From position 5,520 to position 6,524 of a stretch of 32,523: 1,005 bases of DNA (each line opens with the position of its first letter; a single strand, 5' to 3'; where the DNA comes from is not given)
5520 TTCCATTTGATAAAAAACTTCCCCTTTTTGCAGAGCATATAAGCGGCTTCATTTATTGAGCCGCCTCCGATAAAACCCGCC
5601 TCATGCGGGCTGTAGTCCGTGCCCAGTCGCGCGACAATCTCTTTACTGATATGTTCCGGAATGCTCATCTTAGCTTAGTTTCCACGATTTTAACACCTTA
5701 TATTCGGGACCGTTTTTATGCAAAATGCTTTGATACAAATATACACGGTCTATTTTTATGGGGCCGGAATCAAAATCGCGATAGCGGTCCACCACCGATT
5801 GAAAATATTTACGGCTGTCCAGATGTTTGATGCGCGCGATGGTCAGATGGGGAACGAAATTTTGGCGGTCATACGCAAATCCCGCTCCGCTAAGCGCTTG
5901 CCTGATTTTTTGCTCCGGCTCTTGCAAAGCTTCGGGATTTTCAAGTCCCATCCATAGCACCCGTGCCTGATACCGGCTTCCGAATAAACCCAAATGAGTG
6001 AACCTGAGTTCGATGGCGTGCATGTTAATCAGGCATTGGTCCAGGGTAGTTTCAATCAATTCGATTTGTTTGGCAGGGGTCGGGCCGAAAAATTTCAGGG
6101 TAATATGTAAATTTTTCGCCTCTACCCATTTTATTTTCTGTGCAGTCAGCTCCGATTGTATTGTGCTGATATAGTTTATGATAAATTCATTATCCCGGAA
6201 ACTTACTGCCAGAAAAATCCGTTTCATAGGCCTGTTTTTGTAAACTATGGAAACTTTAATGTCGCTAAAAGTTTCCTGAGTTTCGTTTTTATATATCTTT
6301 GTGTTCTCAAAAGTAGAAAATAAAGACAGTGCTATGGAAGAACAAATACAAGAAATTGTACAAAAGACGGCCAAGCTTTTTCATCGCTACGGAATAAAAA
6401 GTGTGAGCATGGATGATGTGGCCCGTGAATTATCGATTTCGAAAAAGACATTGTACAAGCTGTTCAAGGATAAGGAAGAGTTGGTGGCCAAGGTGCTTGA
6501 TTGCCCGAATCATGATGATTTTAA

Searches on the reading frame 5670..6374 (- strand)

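Call 54: search_protein_families(library=pfam, proteins=[window:5670-6374:-], max_evalue=0.0001)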
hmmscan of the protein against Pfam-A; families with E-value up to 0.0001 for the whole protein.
window:5670-6374:- (234 aa): 3 families
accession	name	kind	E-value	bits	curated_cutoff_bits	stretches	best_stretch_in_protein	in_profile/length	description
PF02834.22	LigT_PEase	-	1.1e-24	86.8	23.3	2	69-141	11-87/87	LigT like Phosphoesterase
PF13563.12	2_5_RNA_ligase2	-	3.2e-16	60.2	27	1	79-215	16-147/152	2'-5' RNA ligase superfamily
PF10469.15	AKAP7_NLS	-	9.7e-15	55.4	24.4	1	54-233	4-208/208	AKAP7 2'5' RNA ligase-like domain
